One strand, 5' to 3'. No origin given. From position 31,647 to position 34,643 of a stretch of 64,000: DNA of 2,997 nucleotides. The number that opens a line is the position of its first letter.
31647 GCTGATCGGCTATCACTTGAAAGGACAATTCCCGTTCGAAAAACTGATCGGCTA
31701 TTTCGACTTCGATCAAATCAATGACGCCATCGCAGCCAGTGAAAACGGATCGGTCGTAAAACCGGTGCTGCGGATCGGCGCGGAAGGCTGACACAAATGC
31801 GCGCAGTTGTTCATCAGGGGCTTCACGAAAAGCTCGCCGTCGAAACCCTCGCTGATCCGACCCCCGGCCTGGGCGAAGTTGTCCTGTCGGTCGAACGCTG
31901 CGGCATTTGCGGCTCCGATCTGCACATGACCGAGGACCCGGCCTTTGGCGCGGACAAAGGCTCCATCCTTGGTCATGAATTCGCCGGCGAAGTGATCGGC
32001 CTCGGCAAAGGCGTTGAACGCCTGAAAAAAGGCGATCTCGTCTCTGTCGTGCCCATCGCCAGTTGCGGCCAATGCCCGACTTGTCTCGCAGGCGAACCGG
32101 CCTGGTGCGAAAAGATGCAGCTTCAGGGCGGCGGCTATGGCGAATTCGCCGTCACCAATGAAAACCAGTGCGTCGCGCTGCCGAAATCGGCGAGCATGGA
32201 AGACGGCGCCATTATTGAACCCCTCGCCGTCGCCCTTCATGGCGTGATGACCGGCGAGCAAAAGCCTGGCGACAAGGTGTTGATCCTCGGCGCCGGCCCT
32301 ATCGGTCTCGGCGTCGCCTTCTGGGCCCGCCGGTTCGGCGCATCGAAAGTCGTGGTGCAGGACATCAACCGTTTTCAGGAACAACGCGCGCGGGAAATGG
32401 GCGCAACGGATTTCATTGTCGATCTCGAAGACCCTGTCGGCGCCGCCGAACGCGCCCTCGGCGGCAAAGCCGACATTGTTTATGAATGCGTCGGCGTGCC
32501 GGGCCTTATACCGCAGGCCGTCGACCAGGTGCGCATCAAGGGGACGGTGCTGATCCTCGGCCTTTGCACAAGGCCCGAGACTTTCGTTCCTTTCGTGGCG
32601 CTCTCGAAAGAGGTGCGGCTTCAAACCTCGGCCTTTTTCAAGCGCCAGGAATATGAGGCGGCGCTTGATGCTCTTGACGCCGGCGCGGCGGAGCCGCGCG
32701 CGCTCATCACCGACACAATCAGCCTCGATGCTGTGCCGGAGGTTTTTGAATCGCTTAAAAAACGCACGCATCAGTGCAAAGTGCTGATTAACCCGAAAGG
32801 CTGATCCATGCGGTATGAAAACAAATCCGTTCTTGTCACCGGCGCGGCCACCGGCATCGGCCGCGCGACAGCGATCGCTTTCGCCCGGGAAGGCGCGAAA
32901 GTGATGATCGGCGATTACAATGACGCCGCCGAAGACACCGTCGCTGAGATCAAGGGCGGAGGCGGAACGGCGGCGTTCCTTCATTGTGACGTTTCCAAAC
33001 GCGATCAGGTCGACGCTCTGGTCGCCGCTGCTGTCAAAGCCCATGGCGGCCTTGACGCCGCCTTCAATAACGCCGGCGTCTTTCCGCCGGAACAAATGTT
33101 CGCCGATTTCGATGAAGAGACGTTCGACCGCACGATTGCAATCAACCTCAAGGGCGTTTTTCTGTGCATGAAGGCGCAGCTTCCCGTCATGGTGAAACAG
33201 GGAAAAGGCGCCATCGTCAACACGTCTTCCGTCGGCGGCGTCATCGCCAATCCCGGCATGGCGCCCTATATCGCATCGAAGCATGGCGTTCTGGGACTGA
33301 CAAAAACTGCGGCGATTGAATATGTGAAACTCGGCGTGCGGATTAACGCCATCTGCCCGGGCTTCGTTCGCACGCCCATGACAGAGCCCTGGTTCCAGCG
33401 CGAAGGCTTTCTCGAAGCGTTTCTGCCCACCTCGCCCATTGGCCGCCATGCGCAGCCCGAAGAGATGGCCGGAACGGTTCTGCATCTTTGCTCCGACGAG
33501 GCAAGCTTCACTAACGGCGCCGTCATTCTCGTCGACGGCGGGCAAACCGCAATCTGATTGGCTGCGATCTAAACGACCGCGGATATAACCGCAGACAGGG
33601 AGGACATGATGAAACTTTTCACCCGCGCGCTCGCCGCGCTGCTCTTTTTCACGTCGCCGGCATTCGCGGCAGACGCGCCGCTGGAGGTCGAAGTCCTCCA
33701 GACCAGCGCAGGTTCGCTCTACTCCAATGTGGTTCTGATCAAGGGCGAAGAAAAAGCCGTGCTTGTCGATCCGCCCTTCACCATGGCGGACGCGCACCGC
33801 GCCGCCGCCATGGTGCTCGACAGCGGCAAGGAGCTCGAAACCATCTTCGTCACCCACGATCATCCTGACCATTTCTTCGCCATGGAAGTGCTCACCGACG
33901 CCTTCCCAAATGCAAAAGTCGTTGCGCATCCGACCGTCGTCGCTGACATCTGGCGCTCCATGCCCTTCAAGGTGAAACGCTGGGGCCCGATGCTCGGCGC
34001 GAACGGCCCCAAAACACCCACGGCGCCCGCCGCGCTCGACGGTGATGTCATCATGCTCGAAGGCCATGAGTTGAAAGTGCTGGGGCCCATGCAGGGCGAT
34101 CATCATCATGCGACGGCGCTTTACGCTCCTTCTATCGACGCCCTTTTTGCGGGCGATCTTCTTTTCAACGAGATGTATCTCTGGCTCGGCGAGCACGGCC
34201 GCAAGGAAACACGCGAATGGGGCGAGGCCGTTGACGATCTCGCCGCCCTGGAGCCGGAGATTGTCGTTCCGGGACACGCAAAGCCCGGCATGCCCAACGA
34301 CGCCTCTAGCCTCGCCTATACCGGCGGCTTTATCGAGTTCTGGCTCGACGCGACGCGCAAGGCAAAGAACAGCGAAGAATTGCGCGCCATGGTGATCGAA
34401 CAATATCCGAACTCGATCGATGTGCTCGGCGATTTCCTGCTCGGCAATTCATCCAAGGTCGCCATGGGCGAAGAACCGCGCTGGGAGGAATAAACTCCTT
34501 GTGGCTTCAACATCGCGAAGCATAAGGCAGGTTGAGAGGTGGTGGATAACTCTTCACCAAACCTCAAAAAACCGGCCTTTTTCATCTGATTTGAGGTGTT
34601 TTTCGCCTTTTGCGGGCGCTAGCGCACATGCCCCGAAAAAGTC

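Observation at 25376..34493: Undescribed TonB-receptor-led module for aryl alpha-hydroxyketone cleavage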

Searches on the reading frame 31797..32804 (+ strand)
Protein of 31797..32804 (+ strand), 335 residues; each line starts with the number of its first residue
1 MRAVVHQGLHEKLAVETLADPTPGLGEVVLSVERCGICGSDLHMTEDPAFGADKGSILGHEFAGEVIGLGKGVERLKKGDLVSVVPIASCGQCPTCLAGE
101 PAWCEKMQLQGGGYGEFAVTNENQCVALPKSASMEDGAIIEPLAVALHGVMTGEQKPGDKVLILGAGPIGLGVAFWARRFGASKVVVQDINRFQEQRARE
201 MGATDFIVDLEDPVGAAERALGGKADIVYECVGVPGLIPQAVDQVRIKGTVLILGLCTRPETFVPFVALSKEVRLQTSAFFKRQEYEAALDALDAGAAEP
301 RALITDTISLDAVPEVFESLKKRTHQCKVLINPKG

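Call 3: search_protein_families(library=pfam, proteins=[window:31797-32804:+])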
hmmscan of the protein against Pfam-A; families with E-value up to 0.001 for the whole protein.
window:31797-32804:+ (335 aa): 5 families
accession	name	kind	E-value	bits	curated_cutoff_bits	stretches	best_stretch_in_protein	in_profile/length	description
PF08240.17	ADH_N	-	1.3e-23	83.7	23.5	1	26-130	3-104/104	Alcohol dehydrogenase GroES-like domain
PF00107.32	ADH_zinc_N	-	2.7e-22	79.5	31.8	1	168-293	1-127/129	Zinc-binding dehydrogenase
PF16912.11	Glu_dehyd_C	-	2.6e-12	47.1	34.9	1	158-321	31-202/211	Glucose dehydrogenase C-terminus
PF13602.12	ADH_zinc_N_2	-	0.00032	22.1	27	1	202-330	2-133/134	Zinc-binding dehydrogenase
PF07992.20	Pyr_redox_2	-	0.00072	19.5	26.1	0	155-197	140-181/291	Pyridine nucleotide-disulphide oxidoreductase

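Call 4: search_protein_families(library=ncbifam, proteins=[window:31797-32804:+])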
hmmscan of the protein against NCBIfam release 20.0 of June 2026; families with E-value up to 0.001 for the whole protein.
window:31797-32804:+ (335 aa): 23 families
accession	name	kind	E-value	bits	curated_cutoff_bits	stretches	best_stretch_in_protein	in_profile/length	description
NF041097.1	keto_inos_dh_IolM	equivalog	1.6e-51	175.2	450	1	10-330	37-387/389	scyllo-inosose 3-dehydrogenase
NF007375.0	PRK09880.1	equivalog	1.5e-47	162.1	469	1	27-331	29-341/344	L-idonate 5-dehydrogenase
NF007489.0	PRK10083.1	equivalog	3.8e-45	154.3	376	1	10-331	9-335/339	Zn-dependent oxidoreductase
NF003808.0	PRK05396.1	equivalog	7.1e-44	150.1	380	1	1-332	1-339/341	L-threonine 3-dehydrogenase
TIGR00692.1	tdh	equivalog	2.8e-39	135.1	458.35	1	21-262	19-268/340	L-threonine 3-dehydrogenase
NF010344.0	PRK13771.1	subfamily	2.4e-34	118.8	349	1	1-333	1-333/334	putative alcohol dehydrogenase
TIGR03989.1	Rxyl_3153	subfamily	1.9e-33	116.2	440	2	2-106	3-107/370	NDMA-dependent alcohol dehydrogenase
NF007642.0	PRK10309.1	equivalog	2.3e-33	115.9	550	1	25-255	25-260/347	galactitol-1-phosphate 5-dehydrogenase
TIGR03451.1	mycoS_dep_FDH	equivalog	8.7e-33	113.6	512.9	1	2-322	3-348/358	S-(hydroxymethyl)mycothiol dehydrogenase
NF006940.0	PRK09422.1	equivalog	1.6e-32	112.9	344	1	2-331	2-333/338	alcohol dehydrogenase AdhP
NF041172.1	AcrlCoa_red_Thmprot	equivalog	9.6e-27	93.8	500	1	1-332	1-333/334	acryloyl-CoA reductase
TIGR02819.1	fdhA_non_GSH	equivalog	3e-26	91.9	636.95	2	28-114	39-126/397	formaldehyde dehydrogenase, glutathione-independent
TIGR03366.1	HpnZ_proposed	hypoth_equivalog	1.8e-25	89.8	328.1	1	24-256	4-254/315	putative phosphonate catabolism associated alcohol dehydrogenase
TIGR02818.1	adh_III_F_hyde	equivalog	4.2e-23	82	543.95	2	2-108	3-109/368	S-(hydroxymethyl)glutathione dehydrogenase/class III alcohol dehydrogenase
NF047908.1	AldhRedAhr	equivalog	5e-23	81.5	470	1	9-294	12-299/335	NADPH-dependent aldehyde reductase Ahr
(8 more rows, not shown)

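Call 42: search_solved_structures(query=window:31797-32804:+, max_evalue=1e-30)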
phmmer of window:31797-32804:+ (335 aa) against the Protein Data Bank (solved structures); distinct sequences matched with E-value up to 1e-30: 15.
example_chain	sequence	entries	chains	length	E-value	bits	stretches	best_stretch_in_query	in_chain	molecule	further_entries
4ej6_A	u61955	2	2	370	3.6e-42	148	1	13-333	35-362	Putative zinc-binding dehydrogenase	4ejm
6ie0_A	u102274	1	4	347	5.3e-41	144.1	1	12-333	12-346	(R,R)-butanediol dehydrogenase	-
4ilk_A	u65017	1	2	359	1e-40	143.2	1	14-331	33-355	Starvation sensing protein rspB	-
3qe3_A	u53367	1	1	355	7.1e-40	140.4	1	13-330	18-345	Sorbitol dehydrogenase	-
1pl6_A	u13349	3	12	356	9.4e-39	136.7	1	13-323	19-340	Sorbitol dehydrogenase | human sorbitol dehydrogenase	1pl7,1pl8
5vm2_A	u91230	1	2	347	1.3e-38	136.3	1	19-319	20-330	Alcohol dehydrogenase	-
1e3j_A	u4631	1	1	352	7.3e-38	133.8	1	13-332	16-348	NADP(H)-DEPENDENT KETOSE REDUCTASE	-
7y9p_A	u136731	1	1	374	1.7e-33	119.5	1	26-296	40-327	Xylitol dehydrogenase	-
2dq4_A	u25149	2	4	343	6e-33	117.7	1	2-264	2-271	L-threonine 3-dehydrogenase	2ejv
3m6i_A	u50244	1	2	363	6.1e-33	117.6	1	26-329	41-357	L-arabinitol 4-dehydrogenase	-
2dfv_A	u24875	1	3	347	4.2e-32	114.9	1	20-258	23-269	Probable L-threonine 3-dehydrogenase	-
2d8a_A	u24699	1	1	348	4.2e-32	114.9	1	20-258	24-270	Probable L-threonine 3-dehydrogenase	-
3s1l_A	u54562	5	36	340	4.4e-32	114.8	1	1-329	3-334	Zinc-containing alcohol dehydrogenase superfamily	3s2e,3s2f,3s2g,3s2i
4cpd_A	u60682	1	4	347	4.7e-32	114.7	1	1-332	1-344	ALCOHOL DEHYDROGENASE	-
3gfb_A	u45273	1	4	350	4.1e-31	111.6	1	20-266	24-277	L-threonine 3-dehydrogenase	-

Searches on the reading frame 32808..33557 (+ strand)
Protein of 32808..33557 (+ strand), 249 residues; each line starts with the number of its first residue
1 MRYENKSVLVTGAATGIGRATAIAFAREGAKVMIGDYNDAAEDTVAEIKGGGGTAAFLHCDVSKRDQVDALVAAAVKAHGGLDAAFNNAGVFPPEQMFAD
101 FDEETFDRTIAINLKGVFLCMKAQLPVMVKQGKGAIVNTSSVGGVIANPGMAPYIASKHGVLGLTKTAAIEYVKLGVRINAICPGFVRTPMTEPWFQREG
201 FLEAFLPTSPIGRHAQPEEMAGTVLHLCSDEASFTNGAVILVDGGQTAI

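Call 3: search_protein_families(library=pfam, proteins=[window:32808-33557:+])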
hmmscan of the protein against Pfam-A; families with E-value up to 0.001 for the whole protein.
window:32808-33557:+ (249 aa): 3 families
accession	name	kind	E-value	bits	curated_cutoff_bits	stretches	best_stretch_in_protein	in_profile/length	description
PF13561.12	adh_short_C2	-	1.6e-72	244.4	27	1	12-247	1-236/236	Enoyl-(Acyl carrier protein) reductase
PF00106.31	adh_short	-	5e-61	206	26.6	1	6-198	1-193/195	short chain dehydrogenase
PF08659.16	KR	-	3.4e-14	53.6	22.6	1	8-157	3-152/180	KR domain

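Call 4: search_protein_families(library=ncbifam, proteins=[window:32808-33557:+])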
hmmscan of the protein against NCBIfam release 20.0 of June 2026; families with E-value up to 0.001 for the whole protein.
window:32808-33557:+ (249 aa): 230 families (the best 25 are shown)
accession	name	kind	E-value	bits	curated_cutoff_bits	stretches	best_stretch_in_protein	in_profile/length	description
NF004818.0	PRK06172.1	equivalog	2.8e-91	305.3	336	1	1-249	3-253/253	SDR family oxidoreductase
NF004198.0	PRK05653.1-3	equivalog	9.6e-74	247.9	296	1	3-246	5-246/248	3-oxoacyl-ACP reductase FabG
NF005559.1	PRK07231.1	subfamily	1.3e-70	237.7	215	1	2-247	1-248/249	glucose 1-dehydrogenase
NF052558.1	MBtsdlDhBudC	equivalog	1.7e-68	230.9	270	1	3-248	1-243/250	meso-2,3-butanediol dehydrogenase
NF005681.0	PRK07478.1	subfamily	5.1e-68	229.2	267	1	2-247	3-250/254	SDR family oxidoreductase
NF004791.0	PRK06138.1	equivalog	1.2e-66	224.6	312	1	1-248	1-251/252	SDR family oxidoreductase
NF009468.0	PRK12826.1-4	equivalog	1.5e-64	218.1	318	1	2-247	4-248/256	SDR family oxidoreductase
NF009466.0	PRK12826.1-2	subfamily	1.5e-64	217.8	222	1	4-247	2-245/248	3-oxoacyl-ACP reductase FabG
NF005469.0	PRK07063.1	equivalog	1.4e-63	214.9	306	1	2-248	4-256/260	SDR family oxidoreductase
TIGR01830.1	3oxo_ACP_reduc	equivalog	9.5e-63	212.1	297.75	1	8-245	1-237/239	3-oxoacyl-[acyl-carrier-protein] reductase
NF053701.1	CsHdxCHCADhChcB2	equivalog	2.7e-62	210.5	350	1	5-249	3-245/245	cis-4-hydroxycyclohexanecarboxylate dehydrogenase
NF009093.0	PRK12429.1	subfamily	9.1e-62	208.7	258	1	2-248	2-258/259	3-hydroxybutyrate dehydrogenase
NF006366.0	PRK08589.1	equivalog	3.8e-60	203.5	386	1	2-248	3-254/272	SDR family oxidoreductase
NF004713.0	PRK06057.1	equivalog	1.3e-59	201.8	404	1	2-247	6-250/257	3-oxoacyl-ACP reductase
NF053702.1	TrHdxCHCADhChcB1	equivalog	6.7e-59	199.3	400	1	2-248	1-242/250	trans-4-hydroxycyclohexanecarboxylate dehydrogenase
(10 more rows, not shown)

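Call 68: search_solved_structures(query=window:32808-33557:+, max_evalue=1e-45)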
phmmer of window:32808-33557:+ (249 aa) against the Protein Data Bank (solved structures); distinct sequences matched with E-value up to 1e-45: 25.
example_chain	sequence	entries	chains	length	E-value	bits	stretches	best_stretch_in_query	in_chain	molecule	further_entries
7djs_A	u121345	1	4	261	1.3e-68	234.2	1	7-249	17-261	SDR family oxidoreductase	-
4ni5_A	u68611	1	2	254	6.8e-57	195.8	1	1-248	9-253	Oxidoreductase, short-chain dehydrogenase/reductase family protein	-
2et6_A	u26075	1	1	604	2.3e-56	194.1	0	4-192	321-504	(3R)-hydroxyacyl-CoA dehydrogenase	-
5x8h_A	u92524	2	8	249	4.5e-56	193.1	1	4-249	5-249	Short-chain dehydrogenase reductase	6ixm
4ure_A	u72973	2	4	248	3.4e-54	187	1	3-247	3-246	CYCLOHEXANOL DEHYDROGENASE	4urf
8y7r_A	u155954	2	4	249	3.3e-52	180.5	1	5-249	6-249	NAD(P)-dependent dehydrogenase (Short-subunit alcohol dehydrogenase family)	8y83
5h5x_A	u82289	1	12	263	4.3e-52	180.1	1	3-249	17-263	Putative oxidoreductase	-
4nbu_A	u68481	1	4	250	5.2e-52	179.8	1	2-245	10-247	3-oxoacyl-(Acyl-carrier-protein) reductase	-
4nbv_A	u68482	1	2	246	6.9e-52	179.4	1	2-246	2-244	3-oxoacyl-[acyl-carrier-protein] reductase putative short-chain dehydrogenases/reductases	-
1iy8_A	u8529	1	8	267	1.5e-51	178.3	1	2-248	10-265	LEVODIONE REDUCTASE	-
4nbw_A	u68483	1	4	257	6.4e-50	173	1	5-246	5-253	Short-chain dehydrogenase/reductase SDR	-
3osu_A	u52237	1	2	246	1.3e-49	172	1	5-246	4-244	3-oxoacyl-[acyl-carrier-protein] reductase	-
3sj7_A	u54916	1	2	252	1.7e-49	171.6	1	5-246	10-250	3-oxoacyl-(Acyl-carrier-protein) reductase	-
4rzh_A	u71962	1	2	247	2.3e-49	171.2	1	8-246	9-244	3-oxoacyl-[acyl-carrier protein] reductase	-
4wec_A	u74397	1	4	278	1.8e-48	168.2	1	3-246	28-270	Short chain dehydrogenase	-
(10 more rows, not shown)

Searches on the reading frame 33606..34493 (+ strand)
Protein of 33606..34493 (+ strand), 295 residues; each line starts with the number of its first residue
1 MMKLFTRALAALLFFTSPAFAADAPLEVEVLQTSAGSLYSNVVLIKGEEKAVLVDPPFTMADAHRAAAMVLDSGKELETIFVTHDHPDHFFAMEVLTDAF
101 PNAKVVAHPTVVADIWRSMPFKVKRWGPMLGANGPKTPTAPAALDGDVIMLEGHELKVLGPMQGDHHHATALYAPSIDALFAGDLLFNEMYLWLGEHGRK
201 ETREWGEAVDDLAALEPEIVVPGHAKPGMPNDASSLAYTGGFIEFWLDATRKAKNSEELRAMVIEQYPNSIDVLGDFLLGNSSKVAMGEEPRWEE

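Call 3: search_protein_families(library=pfam, proteins=[window:33606-34493:+])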
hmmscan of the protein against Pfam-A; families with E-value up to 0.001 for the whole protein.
window:33606-34493:+ (295 aa): 3 families
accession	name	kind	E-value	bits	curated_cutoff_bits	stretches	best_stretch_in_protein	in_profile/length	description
PF00753.33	Lactamase_B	-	2.5e-20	73.7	22.7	1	38-224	4-196/196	Metallo-beta-lactamase superfamily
PF12706.13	Lactamase_B_2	-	1.2e-06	28.7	27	1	52-125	3-80/200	Beta-lactamase superfamily domain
PF19583.5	ODP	-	5.9e-05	23.4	27.2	1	40-186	3-137/194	ODP family beta lactamase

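Call 4: search_protein_families(library=ncbifam, proteins=[window:33606-34493:+])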
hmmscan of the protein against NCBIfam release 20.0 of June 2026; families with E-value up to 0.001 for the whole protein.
window:33606-34493:+ (295 aa): 13 families
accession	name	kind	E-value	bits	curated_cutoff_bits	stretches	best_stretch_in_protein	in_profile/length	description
NF040580.1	MBL_fold_Vmh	equivalog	4.6e-48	163.9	430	1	2-290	2-284/286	Vmh family MBL fold metallo-hydrolase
TIGR04558.1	SoxH_rel_PQQ_1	hypoth_equivalog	5.4e-16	58.5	300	1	30-250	24-236/285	quinoprotein relay system zinc metallohydrolase 1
TIGR04559.1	SoxH_rel_PQQ_2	hypoth_equivalog_domain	1.5e-11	44.3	280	1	39-253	29-240/283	quinoprotein relay system zinc metallohydrolase 2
NF033088.2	bla_subclass_B1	equivalog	3.4e-10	40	200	1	32-230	23-206/217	subclass B1 metallo-beta-lactamase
TIGR03413.1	GSH_gloB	equivalog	1.2e-08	34.6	200.8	1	43-108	14-74/248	hydroxyacylglutathione hydrolase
NF012229.1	bla_class_B_core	domain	2e-07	31.2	100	1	40-159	15-123/139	metallo-beta-lactamase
NF038103.1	blaGMB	exception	5e-06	25.8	580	1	145-231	165-250/270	GMB family subclass B1 metallo-beta-lactamase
NF012145.1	blaDIM_SIM_IMP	exception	1.2e-05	25.2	288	0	139-228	107-195/209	DIM/SIM/IMP family subclass B1 metallo-beta-lactamase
NF001911.0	PRK00685.1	equivalog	0.00019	21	144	1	42-108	10-71/228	metal-dependent hydrolase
NF041804.1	MBL_fold_SolJ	exception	0.00022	20.5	350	1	29-99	7-76/224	solanimycin biosynthesis MBL-fold hydrolase SolJ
NF007597.0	PRK10241.1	equivalog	0.00026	20.4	421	0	43-106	16-75/251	hydroxyacylglutathione hydrolase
NF033585.1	blaTTU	exception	0.0003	20.5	525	0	142-228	134-222/243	TTU family subclass B1 metallo-beta-lactamase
NF000396.3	blaGIM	exception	0.00058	19.1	525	0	36-229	46-222/250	GIM family subclass B1 metallo-beta-lactamase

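Call 43: search_solved_structures(query=window:33606-34493:+, max_evalue=0.00001)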
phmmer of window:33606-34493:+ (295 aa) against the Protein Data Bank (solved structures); distinct sequences matched with E-value up to 0.00001: 0.
